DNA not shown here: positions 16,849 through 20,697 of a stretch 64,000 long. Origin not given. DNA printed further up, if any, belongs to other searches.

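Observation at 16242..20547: Candidate toxin-immunity module: secreted 1183-aa protein with an EndoU-like RNase C-terminus plus a coupled downstream gene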

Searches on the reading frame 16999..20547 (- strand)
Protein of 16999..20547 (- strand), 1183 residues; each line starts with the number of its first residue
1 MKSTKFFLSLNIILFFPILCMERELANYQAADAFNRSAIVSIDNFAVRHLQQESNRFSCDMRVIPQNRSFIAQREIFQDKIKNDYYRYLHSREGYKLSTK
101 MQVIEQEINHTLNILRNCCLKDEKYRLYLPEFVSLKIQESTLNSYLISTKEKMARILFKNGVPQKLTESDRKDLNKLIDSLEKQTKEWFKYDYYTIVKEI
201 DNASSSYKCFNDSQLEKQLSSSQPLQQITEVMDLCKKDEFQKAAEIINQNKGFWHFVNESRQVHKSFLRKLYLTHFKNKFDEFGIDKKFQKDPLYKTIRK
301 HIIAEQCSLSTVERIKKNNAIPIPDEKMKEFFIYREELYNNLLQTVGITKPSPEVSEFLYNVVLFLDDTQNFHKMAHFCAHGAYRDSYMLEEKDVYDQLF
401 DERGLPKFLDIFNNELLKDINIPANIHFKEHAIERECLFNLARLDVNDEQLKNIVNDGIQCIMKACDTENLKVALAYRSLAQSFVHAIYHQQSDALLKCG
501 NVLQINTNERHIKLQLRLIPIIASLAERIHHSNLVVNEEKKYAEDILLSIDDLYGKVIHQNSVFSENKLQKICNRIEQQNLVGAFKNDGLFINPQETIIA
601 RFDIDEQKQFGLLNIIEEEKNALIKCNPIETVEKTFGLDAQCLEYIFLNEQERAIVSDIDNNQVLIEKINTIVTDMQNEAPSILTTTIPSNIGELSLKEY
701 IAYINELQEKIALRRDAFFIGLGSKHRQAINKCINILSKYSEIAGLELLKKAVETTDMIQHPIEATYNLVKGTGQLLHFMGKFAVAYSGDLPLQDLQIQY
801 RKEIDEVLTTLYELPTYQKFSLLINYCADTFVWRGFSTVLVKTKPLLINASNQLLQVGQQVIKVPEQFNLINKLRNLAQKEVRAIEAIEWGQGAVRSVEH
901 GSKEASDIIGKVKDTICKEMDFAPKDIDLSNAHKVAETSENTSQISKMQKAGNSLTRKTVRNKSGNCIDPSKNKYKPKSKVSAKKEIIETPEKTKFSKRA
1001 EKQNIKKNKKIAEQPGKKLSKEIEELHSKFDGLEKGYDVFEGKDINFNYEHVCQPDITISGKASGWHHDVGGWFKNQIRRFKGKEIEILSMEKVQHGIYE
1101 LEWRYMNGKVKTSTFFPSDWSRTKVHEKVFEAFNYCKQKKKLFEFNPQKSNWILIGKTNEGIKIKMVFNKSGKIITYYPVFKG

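Call 5: search_protein_families(library=pfam, proteins=[window:16999-20547:-], max_evalue=1)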
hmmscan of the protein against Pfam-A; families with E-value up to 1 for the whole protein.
window:16999-20547:- (1183 aa): 2 families
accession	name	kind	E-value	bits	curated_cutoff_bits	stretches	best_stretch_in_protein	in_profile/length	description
PF14436.11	EndoU_bacteria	-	8e-15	55.8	25.3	1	1050-1180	6-128/129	Bacterial EndoU nuclease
PF09968.15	DUF2202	-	0.11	12.7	22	0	534-591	6-66/162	Uncharacterized protein domain (DUF2202)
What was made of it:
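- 16996..20547 (-): Toxin gene, 1183 aa, stop codon included: signal peptide, conserved helical scaffold, Lys-rich linker and EndoU RNase domain. Pfam match (call 5).
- Checked: Pfam EndoU_bacteria (PF14436) matches aa 1050-1180 (nt 17008-17400), covering profile positions 6-128 of 129, with E 8e-15 and 55.8 bits against a gathering score of 25.3 (call 5), so this is far beyond chance.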

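Call 6: search_protein_families(library=ncbifam, proteins=[window:16999-20547:-], max_evalue=1)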
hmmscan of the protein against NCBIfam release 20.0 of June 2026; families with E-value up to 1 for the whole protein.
window:16999-20547:- (1183 aa): 0 families

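Call 9: search_solved_structures(query=window:17500-20547:-, max_evalue=10)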
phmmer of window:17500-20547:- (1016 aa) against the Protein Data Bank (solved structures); distinct sequences matched with E-value up to 10: 0.

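Call 10: find_homologous_proteins(query=window:16999-20547:-, max_evalue=0.001)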
Query window:16999-20547:- (1183 aa): 1 proteins with E <= 0.001 among 6229 candidates.
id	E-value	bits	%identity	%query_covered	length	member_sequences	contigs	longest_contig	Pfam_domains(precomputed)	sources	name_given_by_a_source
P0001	0.0e+0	2672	100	100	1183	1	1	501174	PF14436.12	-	-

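Call 11: find_encoding_contigs(protein=P0001, flank=10000, max_places=4)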
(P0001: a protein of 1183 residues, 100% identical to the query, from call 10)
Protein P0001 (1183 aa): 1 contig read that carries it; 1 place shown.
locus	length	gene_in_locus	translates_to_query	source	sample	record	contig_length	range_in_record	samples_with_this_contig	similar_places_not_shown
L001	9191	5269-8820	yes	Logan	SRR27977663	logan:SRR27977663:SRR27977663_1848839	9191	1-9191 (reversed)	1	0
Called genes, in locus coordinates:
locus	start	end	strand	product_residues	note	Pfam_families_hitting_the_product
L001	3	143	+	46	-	?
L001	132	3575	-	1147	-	PF02811:PHP, PF07733:DNA_pol3_alpha, PF17657:DNA_pol3_finger, PF14579:HHH_6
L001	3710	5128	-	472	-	PF23414:Beta-prop_EML_2 (faint), PF25174:Beta-prop_THOC3 (faint), PF24796:WDR55 (faint), PF23381:Beta-prop_IFT122_1st (weak)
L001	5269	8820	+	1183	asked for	PF14436:EndoU_bacteria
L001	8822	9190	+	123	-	?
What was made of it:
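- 16996..20547 (-): Identical protein on an independent assembly (call 11).
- Checked: An identical protein is encoded on an independent Logan assembly of run SRR27977663 (call 11).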

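Call 13: find_related_loci(query=window:16999-20547:-, collection=genome_contigs, flank=10000)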
Query window:16999-20547:- (1183 aa) in genome_contigs; peptide patterns used: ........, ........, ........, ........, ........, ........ (x = any residue, [..] = any of these).
52 stretches matched a pattern, but none encodes a relative of the query by tblastn (E <= 1e-3).
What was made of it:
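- Tried and rejected: A scan with the toxin found nothing (call 13).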

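Call 30: search_protein_families(library=padloc, proteins=[window:16999-20547:-], max_evalue=1)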
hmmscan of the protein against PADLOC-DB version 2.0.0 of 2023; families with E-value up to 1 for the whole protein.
window:16999-20547:- (1183 aa): 0 families

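Call 31: search_protein_families(library=phrogs, proteins=[window:16999-20547:-], max_evalue=1)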
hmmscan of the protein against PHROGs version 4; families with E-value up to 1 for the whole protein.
window:16999-20547:- (1183 aa): 0 families

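Call 48: search_protein_representatives(protein=window:16999-20547:-)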
Query: 1183 residues. Proteins with E-value up to 0.001 (for the whole library): 293; up to 1e-10: 73; up to 1e-30: 6. The best 150 are listed.
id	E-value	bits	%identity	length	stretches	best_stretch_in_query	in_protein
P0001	0.0e+00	2671.8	100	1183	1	1-1183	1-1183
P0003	2.0e-63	231.0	26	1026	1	79-894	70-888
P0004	1.0e-42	162.5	28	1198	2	42-580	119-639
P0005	3.4e-35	137.5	32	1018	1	95-588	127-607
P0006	2.7e-32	128.0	29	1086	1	89-587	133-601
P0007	6.3e-32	126.7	45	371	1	999-1182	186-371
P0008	3.6e-28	114.3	27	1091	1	131-573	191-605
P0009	8.7e-28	113.0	40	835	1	1016-1179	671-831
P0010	4.1e-25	104.2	34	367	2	985-1183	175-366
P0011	2.1e-23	98.5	28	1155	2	222-552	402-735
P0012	1.9e-22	95.3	35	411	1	957-1182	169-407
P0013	8.3e-22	93.2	30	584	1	259-570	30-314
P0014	5.3e-21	90.5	45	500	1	1057-1180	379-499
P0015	9.3e-21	89.7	47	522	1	1046-1182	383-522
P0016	3.1e-20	88.0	37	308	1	1024-1181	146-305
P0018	8.6e-20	86.5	33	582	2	1007-1180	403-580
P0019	3.3e-18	81.3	25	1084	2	124-564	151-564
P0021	3.1e-16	74.7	36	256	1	1054-1180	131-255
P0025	1.9e-15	72.2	35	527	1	1014-1180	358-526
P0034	1.3e-14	69.4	30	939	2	323-505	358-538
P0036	3.2e-14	68.1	30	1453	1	831-1180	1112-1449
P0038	5.1e-14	67.4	36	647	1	1022-1180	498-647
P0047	1.9e-12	62.2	36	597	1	1016-1180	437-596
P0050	2.4e-12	61.9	39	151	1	1047-1180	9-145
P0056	6.1e-12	60.5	38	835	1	1020-1180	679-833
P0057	7.3e-12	60.3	34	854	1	1018-1180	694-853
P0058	7.5e-12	60.2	34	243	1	1022-1180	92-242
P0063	1.2e-11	59.6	25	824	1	226-559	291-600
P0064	1.3e-11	59.4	42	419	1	1046-1180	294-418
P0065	1.5e-11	59.2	40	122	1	1062-1183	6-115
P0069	6.0e-11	57.3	32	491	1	1020-1180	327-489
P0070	8.9e-11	56.7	32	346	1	1018-1180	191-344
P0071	9.2e-11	56.6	27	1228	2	910-1169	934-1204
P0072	9.3e-11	56.6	41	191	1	1047-1180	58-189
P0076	1.2e-10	56.3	37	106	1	1087-1180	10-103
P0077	1.3e-10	56.1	35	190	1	1049-1180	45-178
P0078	1.4e-10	56.0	34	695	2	1022-1180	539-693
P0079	1.4e-10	56.0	34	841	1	1021-1183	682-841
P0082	2.7e-10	55.1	31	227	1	1018-1180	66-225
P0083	2.7e-10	55.1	33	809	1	1021-1180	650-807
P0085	3.0e-10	55.0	32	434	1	1019-1180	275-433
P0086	3.7e-10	54.7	34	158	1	1028-1180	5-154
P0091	5.3e-10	54.1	35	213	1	1013-1180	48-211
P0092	6.0e-10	54.0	32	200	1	1004-1180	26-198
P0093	6.5e-10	53.8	40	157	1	1086-1180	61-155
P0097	1.0e-09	53.2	34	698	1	1020-1180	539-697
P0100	2.1e-09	52.2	23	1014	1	89-537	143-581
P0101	2.3e-09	52.0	30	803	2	1028-1180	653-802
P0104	3.1e-09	51.6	40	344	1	1049-1183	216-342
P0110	5.7e-09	50.7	46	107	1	1067-1180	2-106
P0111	6.8e-09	50.5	34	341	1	1018-1180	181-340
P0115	1.3e-08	49.5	26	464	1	177-479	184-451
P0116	1.5e-08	49.4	41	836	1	1040-1180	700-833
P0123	3.1e-08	48.3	27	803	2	332-531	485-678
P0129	4.3e-08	47.8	32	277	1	1064-1180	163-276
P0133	6.6e-08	47.2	28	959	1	338-534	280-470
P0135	6.8e-08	47.1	41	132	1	1061-1180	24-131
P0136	7.3e-08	47.0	26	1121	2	267-494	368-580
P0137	8.1e-08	46.9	40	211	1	1073-1180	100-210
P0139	8.9e-08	46.8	23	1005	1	216-535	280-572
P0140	8.9e-08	46.8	32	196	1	1020-1180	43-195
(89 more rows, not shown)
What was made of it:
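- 16996..20547 (-): Homologue search (call 48).
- Polymorphism: 16 scaffold relatives were found (call 48).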

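Call 50: search_protein_families(library=pfam, proteins=[P0003, P0004, P0005, P0006, P0008, P0011, P0013, P0019, P0034], max_evalue=0.01)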
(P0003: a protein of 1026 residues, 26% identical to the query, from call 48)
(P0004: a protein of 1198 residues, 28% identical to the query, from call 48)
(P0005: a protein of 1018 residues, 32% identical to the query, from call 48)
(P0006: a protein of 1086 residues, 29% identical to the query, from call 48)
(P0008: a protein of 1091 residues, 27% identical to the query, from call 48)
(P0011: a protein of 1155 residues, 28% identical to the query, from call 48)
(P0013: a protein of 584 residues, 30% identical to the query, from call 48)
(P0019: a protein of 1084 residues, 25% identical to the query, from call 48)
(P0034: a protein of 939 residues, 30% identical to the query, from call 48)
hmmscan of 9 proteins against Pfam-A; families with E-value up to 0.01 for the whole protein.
P0003 (1026 aa): 0 families

P0004 (1198 aa): 0 families

P0005 (1018 aa): 0 families

P0006 (1086 aa): 1 family
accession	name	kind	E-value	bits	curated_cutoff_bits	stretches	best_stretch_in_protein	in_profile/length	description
PF15534.11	Ntox35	-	0.0012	19.9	23.6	1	995-1071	3-77/78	Bacterial toxin 35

P0008 (1091 aa): 0 families

P0011 (1155 aa): 1 family
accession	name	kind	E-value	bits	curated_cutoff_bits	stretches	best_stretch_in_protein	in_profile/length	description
PF14436.11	EndoU_bacteria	-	3.8e-09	37.4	25.3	1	1030-1149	10-127/129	Bacterial EndoU nuclease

P0013 (584 aa): 0 families

P0019 (1084 aa): 0 families

P0034 (939 aa): 1 family
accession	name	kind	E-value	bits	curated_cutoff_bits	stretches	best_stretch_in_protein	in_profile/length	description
PF14436.11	EndoU_bacteria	-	2.8e-10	41.1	25.3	1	819-934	5-128/129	Bacterial EndoU nuclease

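Call 51: search_protein_families(library=pfam, proteins=[P0063, P0100, P0115, P0123, P0133, P0136, P0139, P0036, P0071], max_evalue=0.01)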
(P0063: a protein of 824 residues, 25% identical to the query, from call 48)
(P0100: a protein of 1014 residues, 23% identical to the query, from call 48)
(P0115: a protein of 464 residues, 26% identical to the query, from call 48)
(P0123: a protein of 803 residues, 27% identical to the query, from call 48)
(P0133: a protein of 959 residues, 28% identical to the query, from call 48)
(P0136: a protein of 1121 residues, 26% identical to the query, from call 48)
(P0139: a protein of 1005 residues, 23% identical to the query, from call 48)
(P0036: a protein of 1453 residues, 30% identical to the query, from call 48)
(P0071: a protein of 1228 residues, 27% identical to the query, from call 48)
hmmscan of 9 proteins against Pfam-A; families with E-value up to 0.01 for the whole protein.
P0063 (824 aa): 1 family
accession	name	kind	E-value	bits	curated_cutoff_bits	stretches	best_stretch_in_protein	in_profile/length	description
PF15534.11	Ntox35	-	4.1e-06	27.8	23.6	1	736-808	7-77/78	Bacterial toxin 35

P0100 (1014 aa): 0 families

P0115 (464 aa): 0 families

P0123 (803 aa): 0 families

P0133 (959 aa): 0 families

P0136 (1121 aa): 1 family
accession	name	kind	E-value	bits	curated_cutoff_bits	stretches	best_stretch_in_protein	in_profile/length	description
PF14076.12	DUF4258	-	0.00033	21.3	25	1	1041-1095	2-61/71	Domain of unknown function (DUF4258)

P0139 (1005 aa): 1 family
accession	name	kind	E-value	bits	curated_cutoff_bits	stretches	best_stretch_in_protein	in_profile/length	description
PF22788.2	COP9_hel_rpt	-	0.00091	19.3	27.2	0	196-299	33-132/232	COP9 signalosome complex subunit 3, N-terminal helical repeats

P0036 (1453 aa): 1 family
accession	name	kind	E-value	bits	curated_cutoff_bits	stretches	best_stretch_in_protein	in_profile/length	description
PF14436.11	EndoU_bacteria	-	2.7e-10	41.1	25.3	1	1339-1448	18-127/129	Bacterial EndoU nuclease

P0071 (1228 aa): 1 family
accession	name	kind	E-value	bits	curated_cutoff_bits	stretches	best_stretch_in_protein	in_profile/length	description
PF14436.11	EndoU_bacteria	-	2.4e-12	47.8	25.3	1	1099-1223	6-128/129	Bacterial EndoU nuclease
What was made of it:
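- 18778..19905 (-): Most conserved scaffold core, aa ~215-590. Motifs: N.DL..LC, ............, NPSP, GLPK, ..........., GI.Y...AC, YRSLAQ. No Pfam family matches (calls 5, 50, 51).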

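Call 57: find_encoding_contigs(protein=P0011, flank=6000, max_places=3)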
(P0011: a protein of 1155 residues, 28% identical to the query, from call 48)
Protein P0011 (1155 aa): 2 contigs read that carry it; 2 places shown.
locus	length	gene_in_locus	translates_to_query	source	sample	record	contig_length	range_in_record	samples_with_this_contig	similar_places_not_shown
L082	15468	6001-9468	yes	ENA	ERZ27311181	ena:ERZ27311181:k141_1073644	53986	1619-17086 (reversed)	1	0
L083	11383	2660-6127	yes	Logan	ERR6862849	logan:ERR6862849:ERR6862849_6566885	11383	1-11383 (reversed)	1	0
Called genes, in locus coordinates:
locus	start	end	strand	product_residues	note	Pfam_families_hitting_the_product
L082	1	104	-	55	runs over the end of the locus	-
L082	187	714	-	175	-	-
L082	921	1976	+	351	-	-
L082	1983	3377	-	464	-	PF11638:DnaA_N, PF00308:Bac_DnaA, PF01695:IstB_IS21 (weak), PF08299:Bac_DnaA_C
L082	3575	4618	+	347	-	PF00004:AAA, PF07728:AAA_5 (faint), PF13173:AAA_14 (weak)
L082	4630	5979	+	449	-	PF05496:RuvB_N (weak), PF00004:AAA, PF20720:nSTAND3 (faint), PF17862:AAA_lid_3 (faint)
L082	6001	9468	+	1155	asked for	PF14436:EndoU_bacteria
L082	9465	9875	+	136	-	-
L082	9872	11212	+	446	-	-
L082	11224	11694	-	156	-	PF00293:NUDIX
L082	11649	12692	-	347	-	PF13529:Peptidase_C39_2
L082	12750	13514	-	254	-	PF01066:CDP-OH_P_transf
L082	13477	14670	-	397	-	PF00890:FAD_binding_2 (faint), PF01134:GIDA (faint), PF01266:DAO (faint), PF01946:Thi4 (faint), PF03486:HI0933_like (faint), PF07992:Pyr_redox_2, PF13738:Pyr_redox_3 (weak), PF00070:Pyr_redox, +1 more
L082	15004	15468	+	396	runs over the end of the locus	PF03415:Peptidase_C11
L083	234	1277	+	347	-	PF00004:AAA, PF07728:AAA_5 (faint), PF13173:AAA_14 (weak)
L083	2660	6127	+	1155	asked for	PF14436:EndoU_bacteria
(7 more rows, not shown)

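Call 63: find_encoding_contigs(protein=P0034, flank=6000, max_places=2)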
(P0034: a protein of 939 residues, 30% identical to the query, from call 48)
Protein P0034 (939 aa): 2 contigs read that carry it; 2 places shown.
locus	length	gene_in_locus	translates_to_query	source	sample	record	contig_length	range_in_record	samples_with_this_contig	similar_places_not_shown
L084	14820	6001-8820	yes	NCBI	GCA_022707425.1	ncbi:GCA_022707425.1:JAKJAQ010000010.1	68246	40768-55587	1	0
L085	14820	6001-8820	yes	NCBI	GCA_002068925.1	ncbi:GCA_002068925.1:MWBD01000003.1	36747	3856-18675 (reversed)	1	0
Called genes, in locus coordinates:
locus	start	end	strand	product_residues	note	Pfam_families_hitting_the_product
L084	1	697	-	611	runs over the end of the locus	PF23414:Beta-prop_EML_2 (faint)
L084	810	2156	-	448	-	PF25174:Beta-prop_THOC3 (faint), PF24807:WD40_CDC20-Fz (faint), PF24817:WD40_WDHD1_1st (faint), PF25171:Beta-prop_WDR36-Utp21_1st (faint), PF23414:Beta-prop_EML_2 (faint), PF23381:Beta-prop_IFT122_1st (weak), PF24814:WD40_Prp19 (weak)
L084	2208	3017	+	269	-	PF18335:SH3_13, PF13538:UvrD_C_2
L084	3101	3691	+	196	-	PF01520:Amidase_3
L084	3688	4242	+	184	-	-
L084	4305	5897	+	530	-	PF05496:RuvB_N (faint), PF00004:AAA, PF13173:AAA_14 (weak), PF13401:AAA_22 (faint)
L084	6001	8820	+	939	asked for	PF14436:EndoU_bacteria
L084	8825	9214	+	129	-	-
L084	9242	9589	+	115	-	-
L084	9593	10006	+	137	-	-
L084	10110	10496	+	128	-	-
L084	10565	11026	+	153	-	-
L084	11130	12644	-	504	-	PF13191:AAA_16 (faint), PF00004:AAA, PF07728:AAA_5 (weak), PF13173:AAA_14 (faint), PF13401:AAA_22 (faint), PF20720:nSTAND3 (faint), PF17862:AAA_lid_3 (weak)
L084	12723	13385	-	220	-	PF01712:dNK, PF02223:Thymidylate_kin (faint), PF13238:AAA_18 (faint)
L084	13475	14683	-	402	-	PF01168:Ala_racemase_N, PF00842:Ala_racemase_C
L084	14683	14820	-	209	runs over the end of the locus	-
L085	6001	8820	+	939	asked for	PF14436:EndoU_bacteria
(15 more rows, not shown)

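Call 64: find_encoding_contigs(protein=P0003, flank=6000, max_places=2)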
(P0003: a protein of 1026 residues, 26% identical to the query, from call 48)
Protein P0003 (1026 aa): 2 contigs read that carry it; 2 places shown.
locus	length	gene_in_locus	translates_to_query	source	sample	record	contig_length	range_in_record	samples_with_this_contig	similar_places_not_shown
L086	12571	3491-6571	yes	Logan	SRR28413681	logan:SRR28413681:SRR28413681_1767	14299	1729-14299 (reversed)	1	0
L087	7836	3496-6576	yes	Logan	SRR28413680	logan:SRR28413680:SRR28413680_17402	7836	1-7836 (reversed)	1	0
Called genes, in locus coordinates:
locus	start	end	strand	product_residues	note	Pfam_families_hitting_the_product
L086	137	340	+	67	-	-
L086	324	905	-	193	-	-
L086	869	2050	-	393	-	-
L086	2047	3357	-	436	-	PF00004:AAA, PF07728:AAA_5 (faint)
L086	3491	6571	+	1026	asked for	-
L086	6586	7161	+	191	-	-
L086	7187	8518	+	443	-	PF00004:AAA, PF13401:AAA_22 (faint)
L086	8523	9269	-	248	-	-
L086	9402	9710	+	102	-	-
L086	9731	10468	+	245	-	PF08032:SpoU_sub_bind, PF00588:SpoU_methylase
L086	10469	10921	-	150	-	-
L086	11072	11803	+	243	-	-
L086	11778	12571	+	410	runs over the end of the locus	PF11104:PilM_2 (faint), PF14450:FtsA, PF02491:SHS2_FTSA, PF06723:MreB_Mbl, PF14450:FtsA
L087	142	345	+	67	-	-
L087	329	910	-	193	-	-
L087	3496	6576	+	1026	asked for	-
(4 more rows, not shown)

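Call 76: find_encoding_contigs(protein=P0007, flank=5000, max_places=2)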
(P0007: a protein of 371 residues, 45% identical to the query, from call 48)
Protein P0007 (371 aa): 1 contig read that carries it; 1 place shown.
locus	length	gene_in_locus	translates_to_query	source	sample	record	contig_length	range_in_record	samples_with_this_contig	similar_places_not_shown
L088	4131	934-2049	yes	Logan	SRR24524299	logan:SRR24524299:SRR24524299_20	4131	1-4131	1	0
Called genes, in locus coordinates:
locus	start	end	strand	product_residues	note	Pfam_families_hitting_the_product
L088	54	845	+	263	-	-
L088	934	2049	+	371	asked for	PF14436:EndoU_bacteria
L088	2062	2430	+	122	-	-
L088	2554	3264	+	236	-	-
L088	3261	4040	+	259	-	-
